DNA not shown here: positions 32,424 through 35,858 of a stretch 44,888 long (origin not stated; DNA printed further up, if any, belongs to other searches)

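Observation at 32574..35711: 1045-aa single-chain SudA/GltD-like and SudB/PyrK-like oxidoreductase with an unrecognisable 230-aa N-terminal domain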

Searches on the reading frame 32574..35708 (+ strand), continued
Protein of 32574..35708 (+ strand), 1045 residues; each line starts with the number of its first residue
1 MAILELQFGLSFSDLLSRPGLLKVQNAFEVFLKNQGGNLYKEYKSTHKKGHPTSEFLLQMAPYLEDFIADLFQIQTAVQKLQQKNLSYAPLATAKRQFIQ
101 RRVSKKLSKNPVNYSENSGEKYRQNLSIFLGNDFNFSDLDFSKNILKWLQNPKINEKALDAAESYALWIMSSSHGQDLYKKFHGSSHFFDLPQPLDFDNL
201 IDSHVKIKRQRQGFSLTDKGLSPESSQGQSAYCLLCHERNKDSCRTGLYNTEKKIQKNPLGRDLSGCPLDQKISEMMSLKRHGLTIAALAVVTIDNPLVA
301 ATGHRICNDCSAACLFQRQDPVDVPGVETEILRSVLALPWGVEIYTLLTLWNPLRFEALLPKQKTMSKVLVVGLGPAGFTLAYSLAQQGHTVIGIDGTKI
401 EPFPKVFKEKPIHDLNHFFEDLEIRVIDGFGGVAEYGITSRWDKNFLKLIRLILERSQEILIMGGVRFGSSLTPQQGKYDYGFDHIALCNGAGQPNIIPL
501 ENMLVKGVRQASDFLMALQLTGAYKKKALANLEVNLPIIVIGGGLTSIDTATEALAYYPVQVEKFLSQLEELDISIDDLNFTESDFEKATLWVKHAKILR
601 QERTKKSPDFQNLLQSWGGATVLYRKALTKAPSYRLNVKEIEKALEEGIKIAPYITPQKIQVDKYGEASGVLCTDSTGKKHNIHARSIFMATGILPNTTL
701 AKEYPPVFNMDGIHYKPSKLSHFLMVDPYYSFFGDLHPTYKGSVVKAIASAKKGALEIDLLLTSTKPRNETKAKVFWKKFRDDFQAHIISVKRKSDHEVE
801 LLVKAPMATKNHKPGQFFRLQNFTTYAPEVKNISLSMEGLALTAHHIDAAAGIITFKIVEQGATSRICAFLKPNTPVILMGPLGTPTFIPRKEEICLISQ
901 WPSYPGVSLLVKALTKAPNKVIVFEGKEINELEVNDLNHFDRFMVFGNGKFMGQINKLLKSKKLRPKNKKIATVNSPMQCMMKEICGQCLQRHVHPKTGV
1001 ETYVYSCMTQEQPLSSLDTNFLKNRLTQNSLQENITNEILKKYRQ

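Call 17: find_related_loci(query=A1, collection=genome_contigs, flank=8000)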
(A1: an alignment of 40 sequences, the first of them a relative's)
Query A1 (1045 aa) in genome_contigs; peptide patterns used: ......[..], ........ (x = any residue, [..] = any of these).
600 stretches matched a pattern (row limit reached: there are more); 597 encode a relative of the query (tblastn E <= 1e-3); the best 80 are kept; 80 distinct loci.
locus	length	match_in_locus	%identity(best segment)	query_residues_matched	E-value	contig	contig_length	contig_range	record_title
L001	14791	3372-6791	41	4-1042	0e+0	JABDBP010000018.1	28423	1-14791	MAG: Alphaproteobacteria bacterium isolate BWOrgHeat_Nextera43_MAG3 3300020776.a:Ga0206927_1048, whole genome shotgun se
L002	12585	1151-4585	41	4-1036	0e+0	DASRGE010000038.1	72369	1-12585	MAG TPA_asm: Bryobacteraceae bacterium isolate SMAG_U10050 k141_412687, whole genome shotgun sequence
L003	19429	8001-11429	41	4-1036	0e+0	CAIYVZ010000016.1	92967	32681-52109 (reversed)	MAG: uncultured Acidobacteriia bacterium isolate Kiruna2_bin-3869 genome assembly, contig: bin-3869:016/212, whole genom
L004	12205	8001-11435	40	4-1036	0e+0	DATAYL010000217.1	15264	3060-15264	MAG TPA_asm: Bryobacteraceae bacterium isolate SMAG_U5678 k141_2764262, whole genome shotgun sequence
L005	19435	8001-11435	41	4-1036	0e+0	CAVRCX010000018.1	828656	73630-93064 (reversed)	MAG: Terriglobia bacterium isolate MFD04780.bin.1.217 genome assembly, contig: contig_8032, whole genome shotgun sequenc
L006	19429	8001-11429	40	2-1037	0e+0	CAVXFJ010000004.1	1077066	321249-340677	MAG: uncultured proteobacterium isolate MFD02416.bin.1.330 genome assembly, contig: contig_11963, whole genome shotgun s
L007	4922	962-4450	41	1-1036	0e+0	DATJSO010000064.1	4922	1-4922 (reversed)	MAG TPA_asm: Stellaceae bacterium isolate SMAG_U14995 k141_2498314, whole genome shotgun sequence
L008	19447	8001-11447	40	1-1036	0e+0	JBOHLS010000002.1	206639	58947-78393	MAG: Stellaceae bacterium isolate SE1507_maxbin2.bin.2 NODE_13_length_206639_cov_10.521025, whole genome shotgun sequenc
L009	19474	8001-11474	39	1-1036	0e+0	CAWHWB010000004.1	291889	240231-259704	MAG: uncultured Alphaproteobacteria bacterium isolate MFD03044.bin.1.49 genome assembly, contig: contig_34968, whole gen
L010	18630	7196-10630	39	9-1040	0e+0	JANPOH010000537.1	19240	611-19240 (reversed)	MAG: Betaproteobacteria bacterium isolate VAR_87_metabat_144 VAR_87_k141_160198, whole genome shotgun sequence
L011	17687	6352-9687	41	4-1036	0e+0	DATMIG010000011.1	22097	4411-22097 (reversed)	MAG TPA_asm: Burkholderiales bacterium isolate SMAG_U13536 k141_279728, whole genome shotgun sequence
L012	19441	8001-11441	40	1-1042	0e+0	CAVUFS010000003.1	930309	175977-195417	MAG: uncultured Alphaproteobacteria bacterium isolate MFD04967.bin.1.129 genome assembly, contig: contig_13167, whole ge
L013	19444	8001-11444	39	1-1036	0e+0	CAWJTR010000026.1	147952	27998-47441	MAG: uncultured Alphaproteobacteria bacterium isolate MFD04463.bin.2.202 genome assembly, contig: contig_50714, whole ge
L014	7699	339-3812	40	4-1042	0e+0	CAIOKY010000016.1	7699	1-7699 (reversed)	MAG: uncultured Nitrosomonadales bacterium isolate Umea_bin-02398 genome assembly, contig: bin-02398:016/160, whole geno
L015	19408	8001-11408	41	4-1038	0e+0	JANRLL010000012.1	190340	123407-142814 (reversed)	MAG: Rickettsiales bacterium isolate bins.21 k141_721264, whole genome shotgun sequence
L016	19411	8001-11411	41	4-1037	0e+0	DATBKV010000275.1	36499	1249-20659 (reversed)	MAG TPA_asm: Xanthobacteraceae bacterium isolate SMAG_U3955 k141_1401277, whole genome shotgun sequence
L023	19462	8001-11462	40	4-1045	0e+0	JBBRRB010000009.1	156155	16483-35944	MAG: Bryobacterales bacterium isolate metawrap_la1_93 W_la1_93_k141_1572105L_156155_cov_14.0000, whole genome shotgun se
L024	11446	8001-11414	39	8-1038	0e+0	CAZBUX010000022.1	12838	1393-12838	MAG TPA_asm: uncultured Rickettsiales bacterium isolate SRP329715_co2_1 genome assembly, contig: NODE_9084_length_12838_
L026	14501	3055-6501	39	1-1037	0e+0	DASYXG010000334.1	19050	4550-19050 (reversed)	MAG TPA_asm: Stellaceae bacterium isolate SMAG_U6302 k141_213422, whole genome shotgun sequence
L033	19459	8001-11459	40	2-1042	0e+0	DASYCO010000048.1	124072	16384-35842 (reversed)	MAG TPA_asm: Alphaproteobacteria bacterium isolate SMAG_U4935 k141_2085168, whole genome shotgun sequence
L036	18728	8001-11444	40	2-1036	0e+0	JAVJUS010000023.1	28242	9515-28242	MAG: Azospirillaceae bacterium isolate C1-SOL-07 k141_37280, whole genome shotgun sequence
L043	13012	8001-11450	40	1-1038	0e+0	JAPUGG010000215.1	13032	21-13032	MAG: Alphaproteobacteria bacterium isolate A5-S04_155 A5-S04_155_cg215, whole genome shotgun sequence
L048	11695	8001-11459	40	6-1038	0e+0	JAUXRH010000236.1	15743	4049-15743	MAG: Nitrosomonas sp. isolate C12_maxbin.059 C12_k141_140679, whole genome shotgun sequence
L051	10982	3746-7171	40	2-1037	0e+0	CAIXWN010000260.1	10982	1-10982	MAG: uncultured Caulobacteraceae bacterium isolate Kiruna2_bin-0871 genome assembly, contig: bin-0871:260/279, whole gen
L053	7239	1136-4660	39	3-1043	0e+0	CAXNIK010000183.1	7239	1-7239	MAG: Burkholderiales bacterium isolate TH-11nov19-206 genome assembly, contig: TH-11nov19-C25669, whole genome shotgun s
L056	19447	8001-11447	39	6-1042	0e+0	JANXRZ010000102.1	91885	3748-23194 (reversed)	MAG: Proteobacteria bacterium isolate 336R_metabat_400 336R_k141_1800410, whole genome shotgun sequence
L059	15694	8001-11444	40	6-1037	0e+0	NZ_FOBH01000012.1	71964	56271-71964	Nitrosovibrio tenuis strain Nv1, whole genome shotgun sequence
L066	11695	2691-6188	39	1-1044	0e+0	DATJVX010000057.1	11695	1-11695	MAG TPA_asm: Casimicrobiaceae bacterium isolate SMAG_U15084 k141_2323722, whole genome shotgun sequence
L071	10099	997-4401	39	4-1037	0e+0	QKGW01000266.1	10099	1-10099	MAG: Alphaproteobacteria bacterium isolate SZUA-538 scaffold_24333, whole genome shotgun sequence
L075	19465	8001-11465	42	8-1036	0e+0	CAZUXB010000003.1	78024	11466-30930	MAG TPA_asm: uncultured Rickettsiales bacterium isolate SRP278252_co2_161 genome assembly, contig: NODE_468_length_78024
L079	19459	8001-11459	38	6-1042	0e+0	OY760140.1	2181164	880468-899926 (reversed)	MAG: Nitrosomonadaceae bacterium isolate 2461f355-7dcc-4798-bcc7-667a27d413ab genome assembly, chromosome: 1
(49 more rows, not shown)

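Call 24: search_protein_families(library=ncbifam, proteins=[L075:1410-3218:+, L024:4290-5027:+, L048:5412-6317:+, L079:6510-7826:+, L066:1346-2545:-, L056:6094-6855:-], max_evalue=0.00001)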
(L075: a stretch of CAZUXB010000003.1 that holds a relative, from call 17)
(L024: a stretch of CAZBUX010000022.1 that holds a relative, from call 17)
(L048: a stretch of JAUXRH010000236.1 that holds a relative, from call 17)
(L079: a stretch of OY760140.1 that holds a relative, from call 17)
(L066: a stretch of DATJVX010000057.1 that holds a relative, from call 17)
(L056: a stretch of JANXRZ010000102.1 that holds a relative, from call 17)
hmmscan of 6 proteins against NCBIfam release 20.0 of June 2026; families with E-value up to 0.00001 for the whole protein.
L075:1410-3218:+ (602 aa): 10 families
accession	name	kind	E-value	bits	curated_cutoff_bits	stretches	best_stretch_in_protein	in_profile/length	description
NF010029.0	PRK13504.1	equivalog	5.4e-202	672.1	457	1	6-589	13-566/575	NADPH-dependent assimilatory sulfite reductase hemoprotein subunit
TIGR02042.1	sir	equivalog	8.1e-165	549.2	731.5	1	5-589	7-576/581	sulfite reductase, ferredoxin dependent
TIGR02041.1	CysI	equivalog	2e-156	521.6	756.55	2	225-584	182-540/541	assimilatory sulfite reductase (NADPH) hemoprotein subunit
NF007125.0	PRK09566.1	equivalog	3.5e-44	151.1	594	2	235-561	179-501/513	ferredoxin--nitrite reductase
NF007126.0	PRK09567.1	equivalog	2.1e-43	148.4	523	2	237-591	227-587/595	NirA family protein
TIGR02435.1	CobG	equivalog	4.3e-29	101.7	234.8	2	237-523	127-384/388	precorrin-3B synthase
TIGR02066.1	dsrB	equivalog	2.1e-13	50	341.5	0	434-522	80-167/341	dissimilatory-type sulfite reductase subunit beta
TIGR02912.1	sulfite_red_C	equivalog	1.1e-12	47.6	324.1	0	72-134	20-78/314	sulfite reductase subunit C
TIGR02374.1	nitri_red_nirB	equivalog_domain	2.3e-11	42.8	578.35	1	366-589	545-759/794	nitrite reductase large subunit NirB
TIGR02064.1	dsrA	equivalog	2.1e-10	40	392.85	0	400-526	99-225/402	dissimilatory-type sulfite reductase subunit alpha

L024:4290-5027:+ (245 aa): 9 families
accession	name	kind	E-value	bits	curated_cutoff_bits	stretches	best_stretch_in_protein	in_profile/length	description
NF002537.0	PRK02090.1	equivalog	1e-68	231.6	154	1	6-237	16-241/244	phosphoadenylyl-sulfate reductase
TIGR00434.1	cysH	subfamily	6e-47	160.3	165.1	1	28-234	10-213/214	phosophoadenylyl-sulfate reductase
TIGR02055.1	APS_reductase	subfamily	1.9e-43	148.6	235.3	1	39-233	1-194/194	adenylylsulfate reductase, thioredoxin dependent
TIGR02057.1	PAPS_reductase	equivalog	7e-42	143.8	254.2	1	32-234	26-224/224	phosphoadenosine phosphosulfate reductase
TIGR00424.1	APS_reduc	equivalog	3.6e-17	62.1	553.2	1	30-234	114-323/464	5'-adenylylsulfate reductase, thioredoxin-independent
NF006351.0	PRK08576.1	equivalog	1.1e-11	44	290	1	43-204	248-403/436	hypothetical protein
NF010367.0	PRK13795.1-2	equivalog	1.9e-08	33.3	456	1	39-204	248-417/584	hypothetical protein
NF003587.0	PRK05253.1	subfamily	1.8e-07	30.7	195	1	33-153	29-148/301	sulfate adenylyltransferase subunit CysD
NF006327.0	PRK08557.1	equivalog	2.7e-06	26.4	366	1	38-206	188-358/415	hypothetical protein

L048:5412-6317:+ (301 aa): 11 families
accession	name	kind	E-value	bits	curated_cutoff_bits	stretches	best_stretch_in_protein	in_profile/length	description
NF003587.0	PRK05253.1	subfamily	6.8e-141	468.8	195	1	3-301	3-301/301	sulfate adenylyltransferase subunit CysD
NF009214.0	PRK12563.1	equivalog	3.3e-140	467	413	1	4-301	19-317/317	sulfate adenylyltransferase subunit CysD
TIGR02039.1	CysD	subfamily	1.2e-125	419.1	396.6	1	9-301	1-294/294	sulfate adenylyltransferase, small subunit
NF010367.0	PRK13795.1-2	equivalog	1.5e-13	50.1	456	1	7-93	221-304/584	hypothetical protein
NF010366.0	PRK13795.1-1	equivalog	2.3e-12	45.9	745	1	7-95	242-332/667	hypothetical protein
NF002537.0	PRK02090.1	equivalog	1.4e-10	41.2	154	1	15-204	27-196/244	phosphoadenylyl-sulfate reductase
NF010368.0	PRK13795.1-3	equivalog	1.9e-09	36.3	588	1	8-96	227-312/635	hypothetical protein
NF006351.0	PRK08576.1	equivalog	3.6e-07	29.1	290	1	8-144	217-348/436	hypothetical protein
NF010369.0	PRK13795.1-4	equivalog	5.8e-07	28.1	1086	0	14-92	237-316/633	hypothetical protein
NF006327.0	PRK08557.1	equivalog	2.3e-06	26.7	366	0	8-84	158-234/415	hypothetical protein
TIGR02057.1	PAPS_reductase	equivalog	4e-06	26.9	254.2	0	40-150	37-151/224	phosphoadenosine phosphosulfate reductase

L079:6510-7826:+ (438 aa): 30 families (the best 25 are shown)
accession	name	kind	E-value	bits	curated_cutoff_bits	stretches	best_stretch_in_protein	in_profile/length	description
NF004035.0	PRK05506.1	subfamily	2.5e-200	666.9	715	1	19-433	18-430/632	bifunctional sulfate adenylyltransferase subunit 1/adenylylsulfate kinase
NF003478.0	PRK05124.1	equivalog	3.8e-190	632.5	590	1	18-434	20-434/475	sulfate adenylyltransferase subunit CysN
TIGR02034.1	CysN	subfamily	2.3e-179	596.7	336.1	1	26-433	1-406/406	sulfate adenylyltransferase, large subunit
NF008969.0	PRK12317.1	subfamily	1.9e-78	263.9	502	1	24-436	6-421/426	elongation factor 1-alpha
TIGR00483.1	EF-1_alpha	equivalog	1.2e-71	241.5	540.1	1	26-435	8-421/427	translation elongation factor EF-1 subunit alpha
TIGR00475.1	selB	equivalog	2.8e-30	105.6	242.25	1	73-360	24-289/581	selenocysteine-specific translation elongation factor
NF000766.0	PRK00049.1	subfamily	1.7e-27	96.3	449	1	58-344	30-315/396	elongation factor Tu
NF009372.0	PRK12735.1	subfamily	2.1e-26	92.7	479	1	58-341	30-312/396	elongation factor Tu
NF009373.0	PRK12736.1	subfamily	1.3e-25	90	452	1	58-343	30-312/394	elongation factor Tu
TIGR00485.1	EF-Tu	equivalog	1.5e-25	89.7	522.4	1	58-345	30-314/394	elongation factor Tu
TIGR03680.1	eif2g_arch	equivalog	4.6e-15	55.7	514.5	1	29-204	9-181/407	translation initiation factor IF-2 subunit gamma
NF003077.0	PRK04000.1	equivalog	9.6e-15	54.6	315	1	29-204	13-185/412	translation initiation factor IF-2 subunit gamma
TIGR00231.1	small_GTP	domain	1.9e-13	50.5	42.5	1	31-203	9-150/164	GTP-binding protein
NF033148.1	tet_protect_M_W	exception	3.4e-13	48.8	1100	1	33-181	11-146/639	TetM/TetW/TetO/TetS family tetracycline resistance ribosomal protection protein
TIGR01394.1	TypA_BipA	equivalog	1.1e-12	47.1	757.3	1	33-300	9-259/594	translational GTPase TypA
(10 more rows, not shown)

L066:1346-2545:- (399 aa): 3 families
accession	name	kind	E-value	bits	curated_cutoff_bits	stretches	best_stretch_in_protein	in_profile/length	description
TIGR03669.1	urea_ABC_arch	equivalog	1.3e-22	80.3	494.8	1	44-357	19-328/375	urea ABC transporter substrate-binding protein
TIGR03407.1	urea_ABC_UrtA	exception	5.2e-22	78.2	492.75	1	28-371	2-344/361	urea ABC transporter substrate-binding protein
NF011933.0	PRK15404.1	subfamily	2e-18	66.6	477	1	12-350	13-345/370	high-affinity branched-chain amino acid ABC transporter substrate-binding protein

L056:6094-6855:- (253 aa): 205 families (the best 25 are shown)
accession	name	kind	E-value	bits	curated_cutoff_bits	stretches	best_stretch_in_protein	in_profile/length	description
NF006072.0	PRK08217.1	subfamily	1.5e-55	188.8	298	1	1-250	1-253/253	3-ketoacyl-(acyl-carrier-protein) reductase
NF004198.0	PRK05653.1-3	equivalog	1.9e-50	171.7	296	1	3-247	5-245/248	3-oxoacyl-ACP reductase FabG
NF005559.1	PRK07231.1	subfamily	6.6e-46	156.8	215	1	3-248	2-247/249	glucose 1-dehydrogenase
TIGR01830.1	3oxo_ACP_reduc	equivalog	2.1e-42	145.5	297.75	1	9-248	2-238/239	3-oxoacyl-[acyl-carrier-protein] reductase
NF009466.0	PRK12826.1-2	subfamily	2.6e-38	131.9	222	1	6-248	4-244/248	3-oxoacyl-ACP reductase FabG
NF004791.0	PRK06138.1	equivalog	3.3e-38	131.4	312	1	1-247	1-248/252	SDR family oxidoreductase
NF052558.1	MBtsdlDhBudC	equivalog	4.1e-38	131.4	270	1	4-247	2-240/250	meso-2,3-butanediol dehydrogenase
NF053702.1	TrHdxCHCADhChcB1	equivalog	1.6e-37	129.2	400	1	3-204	2-200/250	trans-4-hydroxycyclohexanecarboxylate dehydrogenase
NF009464.0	PRK12824.1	subfamily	3.7e-37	128.3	269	1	7-250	4-244/245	3-oxoacyl-ACP reductase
NF005067.0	PRK06484.1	equivalog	3.8e-36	124.7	713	1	4-247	8-250/524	short chain dehydrogenase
NF053701.1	CsHdxCHCADhChcB2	equivalog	5.7e-36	124.3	350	1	4-246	2-240/245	cis-4-hydroxycyclohexanecarboxylate dehydrogenase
TIGR01829.1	AcAcCoA_reduct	subfamily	6e-36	124.3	302.1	1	7-248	2-240/242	acetoacetyl-CoA reductase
NF004818.0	PRK06172.1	equivalog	6.4e-36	124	336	1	1-246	3-248/253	SDR family oxidoreductase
NF004713.0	PRK06057.1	equivalog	1.8e-35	122.7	404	1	2-248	6-249/257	3-oxoacyl-ACP reductase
NF009093.0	PRK12429.1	subfamily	3.9e-35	121.4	258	1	1-197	1-192/259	3-hydroxybutyrate dehydrogenase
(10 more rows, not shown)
